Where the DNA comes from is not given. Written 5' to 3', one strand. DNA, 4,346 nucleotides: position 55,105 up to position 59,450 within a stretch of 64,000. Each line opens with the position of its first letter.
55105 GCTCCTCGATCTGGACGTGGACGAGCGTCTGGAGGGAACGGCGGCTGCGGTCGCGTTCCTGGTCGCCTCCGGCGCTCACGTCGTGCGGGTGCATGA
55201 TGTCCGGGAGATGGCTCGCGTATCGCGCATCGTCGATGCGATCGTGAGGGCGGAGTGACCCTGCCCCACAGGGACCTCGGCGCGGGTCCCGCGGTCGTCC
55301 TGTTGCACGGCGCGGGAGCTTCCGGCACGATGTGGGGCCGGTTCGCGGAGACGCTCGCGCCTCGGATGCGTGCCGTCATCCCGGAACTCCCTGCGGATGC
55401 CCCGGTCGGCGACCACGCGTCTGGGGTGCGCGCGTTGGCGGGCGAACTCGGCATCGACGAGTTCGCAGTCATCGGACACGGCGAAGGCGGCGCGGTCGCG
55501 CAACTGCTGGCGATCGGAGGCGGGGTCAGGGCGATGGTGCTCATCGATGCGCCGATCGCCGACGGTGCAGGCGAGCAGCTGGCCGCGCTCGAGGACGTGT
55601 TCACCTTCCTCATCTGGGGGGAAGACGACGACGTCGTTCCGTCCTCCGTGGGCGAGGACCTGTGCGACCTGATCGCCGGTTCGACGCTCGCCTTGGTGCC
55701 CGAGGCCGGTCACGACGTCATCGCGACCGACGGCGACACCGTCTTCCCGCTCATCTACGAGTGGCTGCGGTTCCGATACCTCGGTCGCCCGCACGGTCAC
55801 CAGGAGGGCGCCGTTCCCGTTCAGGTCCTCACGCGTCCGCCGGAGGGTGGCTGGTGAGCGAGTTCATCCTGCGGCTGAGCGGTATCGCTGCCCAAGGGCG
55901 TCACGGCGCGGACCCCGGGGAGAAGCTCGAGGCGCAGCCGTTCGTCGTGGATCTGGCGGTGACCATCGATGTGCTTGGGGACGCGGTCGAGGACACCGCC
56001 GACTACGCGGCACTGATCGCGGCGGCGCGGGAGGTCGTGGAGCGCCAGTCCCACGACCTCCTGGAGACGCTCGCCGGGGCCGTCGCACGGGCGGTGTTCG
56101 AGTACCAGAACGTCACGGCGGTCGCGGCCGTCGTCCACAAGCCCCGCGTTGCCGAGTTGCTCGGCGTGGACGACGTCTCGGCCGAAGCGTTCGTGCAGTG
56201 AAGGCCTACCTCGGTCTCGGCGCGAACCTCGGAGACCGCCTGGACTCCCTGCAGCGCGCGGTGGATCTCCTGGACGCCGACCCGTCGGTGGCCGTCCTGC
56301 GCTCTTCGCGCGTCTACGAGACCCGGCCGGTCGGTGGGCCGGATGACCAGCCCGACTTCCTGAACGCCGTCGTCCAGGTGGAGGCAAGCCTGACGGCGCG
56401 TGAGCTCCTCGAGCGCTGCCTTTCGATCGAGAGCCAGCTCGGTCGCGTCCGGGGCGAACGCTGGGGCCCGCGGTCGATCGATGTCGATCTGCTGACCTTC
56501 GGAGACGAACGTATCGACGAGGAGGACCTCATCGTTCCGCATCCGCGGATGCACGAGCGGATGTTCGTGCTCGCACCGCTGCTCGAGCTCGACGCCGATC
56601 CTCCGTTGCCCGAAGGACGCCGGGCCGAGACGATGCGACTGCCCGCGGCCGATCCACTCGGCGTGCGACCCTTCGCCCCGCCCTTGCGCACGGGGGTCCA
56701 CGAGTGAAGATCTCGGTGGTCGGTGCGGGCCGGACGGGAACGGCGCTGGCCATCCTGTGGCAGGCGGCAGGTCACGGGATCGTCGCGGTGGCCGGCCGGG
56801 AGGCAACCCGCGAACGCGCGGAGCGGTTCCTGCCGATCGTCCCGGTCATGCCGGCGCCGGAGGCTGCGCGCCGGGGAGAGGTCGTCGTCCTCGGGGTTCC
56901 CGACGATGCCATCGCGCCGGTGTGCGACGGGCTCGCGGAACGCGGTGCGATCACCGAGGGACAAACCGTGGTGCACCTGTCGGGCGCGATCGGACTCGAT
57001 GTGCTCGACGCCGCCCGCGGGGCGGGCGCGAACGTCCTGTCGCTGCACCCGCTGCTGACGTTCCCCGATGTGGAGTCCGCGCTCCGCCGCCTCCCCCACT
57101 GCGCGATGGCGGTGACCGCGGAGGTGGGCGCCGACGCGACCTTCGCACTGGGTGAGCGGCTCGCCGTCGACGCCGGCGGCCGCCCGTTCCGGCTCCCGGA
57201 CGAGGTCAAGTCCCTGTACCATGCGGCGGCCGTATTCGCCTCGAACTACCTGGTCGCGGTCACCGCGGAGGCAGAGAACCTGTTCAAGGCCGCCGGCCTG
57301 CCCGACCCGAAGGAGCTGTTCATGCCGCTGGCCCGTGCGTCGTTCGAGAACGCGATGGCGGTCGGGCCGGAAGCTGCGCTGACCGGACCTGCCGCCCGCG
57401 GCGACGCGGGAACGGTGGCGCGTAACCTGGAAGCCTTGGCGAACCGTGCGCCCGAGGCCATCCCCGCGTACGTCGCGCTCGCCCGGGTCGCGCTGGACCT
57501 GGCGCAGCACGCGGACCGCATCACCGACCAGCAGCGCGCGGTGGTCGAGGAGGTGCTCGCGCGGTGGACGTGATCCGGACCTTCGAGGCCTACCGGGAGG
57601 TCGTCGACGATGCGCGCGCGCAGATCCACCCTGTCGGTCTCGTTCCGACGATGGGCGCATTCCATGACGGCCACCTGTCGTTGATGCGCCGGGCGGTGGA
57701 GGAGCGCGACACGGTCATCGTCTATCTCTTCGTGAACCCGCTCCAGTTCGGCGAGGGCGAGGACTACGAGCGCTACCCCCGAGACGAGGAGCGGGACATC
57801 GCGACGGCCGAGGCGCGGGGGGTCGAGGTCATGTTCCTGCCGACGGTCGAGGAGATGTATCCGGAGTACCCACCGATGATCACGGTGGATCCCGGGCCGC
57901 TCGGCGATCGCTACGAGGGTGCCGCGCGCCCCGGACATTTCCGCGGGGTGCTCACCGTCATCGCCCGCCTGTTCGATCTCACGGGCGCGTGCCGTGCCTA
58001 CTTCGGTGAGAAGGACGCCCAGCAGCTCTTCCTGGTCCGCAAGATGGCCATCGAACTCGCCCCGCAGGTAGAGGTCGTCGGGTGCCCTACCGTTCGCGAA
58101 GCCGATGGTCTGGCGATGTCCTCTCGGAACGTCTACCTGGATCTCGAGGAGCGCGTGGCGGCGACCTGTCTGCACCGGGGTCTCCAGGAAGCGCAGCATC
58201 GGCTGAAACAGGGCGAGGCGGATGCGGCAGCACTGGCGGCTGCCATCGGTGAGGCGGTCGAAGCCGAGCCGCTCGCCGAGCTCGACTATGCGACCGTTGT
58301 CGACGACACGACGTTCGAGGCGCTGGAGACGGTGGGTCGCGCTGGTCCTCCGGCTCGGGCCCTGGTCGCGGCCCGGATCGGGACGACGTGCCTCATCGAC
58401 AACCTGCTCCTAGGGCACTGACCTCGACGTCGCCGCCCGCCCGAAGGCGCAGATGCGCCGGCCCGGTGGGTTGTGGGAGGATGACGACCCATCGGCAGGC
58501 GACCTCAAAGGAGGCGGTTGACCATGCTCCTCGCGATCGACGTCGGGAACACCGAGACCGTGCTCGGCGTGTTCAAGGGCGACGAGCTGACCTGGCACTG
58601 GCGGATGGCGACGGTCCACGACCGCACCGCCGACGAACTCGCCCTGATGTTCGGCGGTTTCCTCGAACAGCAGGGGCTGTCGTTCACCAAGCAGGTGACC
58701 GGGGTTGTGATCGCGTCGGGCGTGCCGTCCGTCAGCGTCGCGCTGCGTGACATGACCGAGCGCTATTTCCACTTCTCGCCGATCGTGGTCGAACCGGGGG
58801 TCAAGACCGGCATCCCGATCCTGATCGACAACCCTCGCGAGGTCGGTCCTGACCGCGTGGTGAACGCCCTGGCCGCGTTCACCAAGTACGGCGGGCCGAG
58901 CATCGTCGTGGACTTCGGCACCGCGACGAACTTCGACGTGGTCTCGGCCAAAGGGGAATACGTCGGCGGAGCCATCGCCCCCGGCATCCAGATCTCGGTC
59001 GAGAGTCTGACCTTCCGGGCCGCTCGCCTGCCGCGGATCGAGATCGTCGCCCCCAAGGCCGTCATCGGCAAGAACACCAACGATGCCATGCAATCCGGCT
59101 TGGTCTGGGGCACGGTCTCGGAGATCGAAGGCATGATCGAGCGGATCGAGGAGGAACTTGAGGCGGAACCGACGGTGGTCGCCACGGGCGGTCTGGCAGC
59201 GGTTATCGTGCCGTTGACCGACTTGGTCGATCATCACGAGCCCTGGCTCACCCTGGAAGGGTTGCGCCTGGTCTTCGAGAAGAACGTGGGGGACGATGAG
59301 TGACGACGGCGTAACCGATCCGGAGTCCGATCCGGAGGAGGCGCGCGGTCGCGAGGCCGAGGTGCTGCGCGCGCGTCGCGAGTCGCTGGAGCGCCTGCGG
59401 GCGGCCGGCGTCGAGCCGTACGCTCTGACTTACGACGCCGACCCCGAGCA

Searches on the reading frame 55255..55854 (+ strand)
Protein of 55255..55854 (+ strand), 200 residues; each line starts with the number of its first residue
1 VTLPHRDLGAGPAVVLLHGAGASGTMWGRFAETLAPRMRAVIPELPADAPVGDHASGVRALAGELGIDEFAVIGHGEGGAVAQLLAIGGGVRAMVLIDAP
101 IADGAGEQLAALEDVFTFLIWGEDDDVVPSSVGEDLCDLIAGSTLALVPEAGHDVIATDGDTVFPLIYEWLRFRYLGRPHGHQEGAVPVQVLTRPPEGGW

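Call 37: search_protein_families(library=pfam, proteins=[window:55255-55854:+], max_evalue=0.01)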
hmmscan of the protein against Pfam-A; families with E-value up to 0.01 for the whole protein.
window:55255-55854:+ (200 aa): 4 families
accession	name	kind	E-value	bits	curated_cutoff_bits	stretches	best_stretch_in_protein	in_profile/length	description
PF12697.13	Abhydrolase_6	-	2.5e-10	41.8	26.3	1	14-105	1-100/217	Alpha/beta hydrolase family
PF00561.26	Abhydrolase_1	-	2.3e-09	37.7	25.8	1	12-103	1-111/245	alpha/beta hydrolase fold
PF02230.22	Abhydrolase_2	-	0.00014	22.2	23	0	12-37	15-42/217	Phospholipase/Carboxylesterase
PF12146.15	Hydrolase_4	-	0.0053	16.5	27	0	115-156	192-235/239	Serine aminopeptidase, S33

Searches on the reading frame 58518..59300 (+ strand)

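Call 37: search_protein_families(library=pfam, proteins=[window:58518-59300:+], max_evalue=0.01)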
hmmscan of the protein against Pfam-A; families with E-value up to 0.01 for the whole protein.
window:58518-59300:+ (261 aa): 1 family
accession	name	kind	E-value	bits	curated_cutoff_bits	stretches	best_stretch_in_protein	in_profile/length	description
PF03309.20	Pan_kinase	-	1.9e-72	243.8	24.7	1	4-209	1-205/205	Type III pantothenate kinase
